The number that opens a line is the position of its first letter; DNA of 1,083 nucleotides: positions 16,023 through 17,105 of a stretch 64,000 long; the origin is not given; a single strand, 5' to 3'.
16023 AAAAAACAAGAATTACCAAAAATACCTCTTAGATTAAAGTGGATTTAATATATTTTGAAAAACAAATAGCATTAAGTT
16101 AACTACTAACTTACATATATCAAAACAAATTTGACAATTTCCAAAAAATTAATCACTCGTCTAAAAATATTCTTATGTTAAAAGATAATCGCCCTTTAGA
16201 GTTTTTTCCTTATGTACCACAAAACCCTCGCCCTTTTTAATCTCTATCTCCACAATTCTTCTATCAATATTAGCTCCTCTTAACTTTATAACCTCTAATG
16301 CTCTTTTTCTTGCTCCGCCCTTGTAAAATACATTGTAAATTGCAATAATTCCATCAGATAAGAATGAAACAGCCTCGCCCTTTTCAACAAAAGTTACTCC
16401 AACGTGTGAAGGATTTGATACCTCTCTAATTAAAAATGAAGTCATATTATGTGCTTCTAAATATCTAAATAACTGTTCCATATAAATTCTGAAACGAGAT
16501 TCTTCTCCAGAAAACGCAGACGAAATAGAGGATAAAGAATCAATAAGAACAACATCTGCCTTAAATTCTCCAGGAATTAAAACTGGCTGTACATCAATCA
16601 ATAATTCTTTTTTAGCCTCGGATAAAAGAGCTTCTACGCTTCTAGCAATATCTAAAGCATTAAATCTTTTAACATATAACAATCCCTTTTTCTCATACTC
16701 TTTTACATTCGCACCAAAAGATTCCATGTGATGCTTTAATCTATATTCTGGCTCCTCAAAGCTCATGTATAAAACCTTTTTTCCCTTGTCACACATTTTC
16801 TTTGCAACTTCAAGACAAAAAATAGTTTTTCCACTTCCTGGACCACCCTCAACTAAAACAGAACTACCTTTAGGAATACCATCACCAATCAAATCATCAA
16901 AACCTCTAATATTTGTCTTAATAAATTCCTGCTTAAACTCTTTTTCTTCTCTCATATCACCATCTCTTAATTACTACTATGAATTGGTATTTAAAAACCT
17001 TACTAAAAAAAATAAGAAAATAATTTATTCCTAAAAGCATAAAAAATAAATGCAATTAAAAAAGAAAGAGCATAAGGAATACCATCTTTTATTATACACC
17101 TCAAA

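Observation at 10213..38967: Twelve co-oriented two-hairpin intergenic elements with compensatory stem changes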

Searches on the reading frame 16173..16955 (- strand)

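Call 92: search_protein_families(library=pfam, proteins=[window:16173-16955:-], max_evalue=0.01)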
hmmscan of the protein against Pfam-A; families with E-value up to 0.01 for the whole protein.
window:16173-16955:- (260 aa): 13 families
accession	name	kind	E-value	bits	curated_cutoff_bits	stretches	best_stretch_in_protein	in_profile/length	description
PF06745.19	ATPase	-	2.8e-44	151.7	26.6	1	12-251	1-230/231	KaiC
PF13481.12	AAA_25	-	2.6e-10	40.7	27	1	10-172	13-183/195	AAA domain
PF03796.21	DnaB_C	-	1.6e-06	28.2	27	1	12-131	2-117/255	DnaB-like helicase C terminal domain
PF07088.17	GvpD_P-loop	-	0.00011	22.6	24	1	29-68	9-47/189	GvpD gas vesicle protein, P-loop domain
PF13173.12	AAA_14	-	0.00069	20.1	27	1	33-89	5-56/129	AAA domain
PF20720.3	nSTAND3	-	0.0012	19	27.2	1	31-69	18-54/155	Novel STAND NTPase 3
PF25199.1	nSTAND_NTPase5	-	0.0015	18.8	34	1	29-74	40-86/145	Novel STAND NTPase 5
PF00004.35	AAA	-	0.0019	19.1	21.2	1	33-168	1-94/131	ATPase family associated with various cellular activities (AAA)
PF09848.15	SLFN-g3_helicase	-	0.002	17.9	24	1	33-72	4-45/354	Schlafen group 3, DNA/RNA helicase domain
PF24883.2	NPHP3_N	-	0.0022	18.7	24.8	1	32-68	24-60/164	Nephrocystin 3, N-terminal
PF01637.24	ATPase_2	-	0.0023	18.2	33.2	1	34-167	24-140/225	ATPase domain predominantly from Archaea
PF01695.23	IstB_IS21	-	0.0037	17.2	24.1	1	31-93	93-157/238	IstB-like ATP binding protein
PF02223.23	Thymidylate_kin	-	0.004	17.3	27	1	35-80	1-45/185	Thymidylate kinase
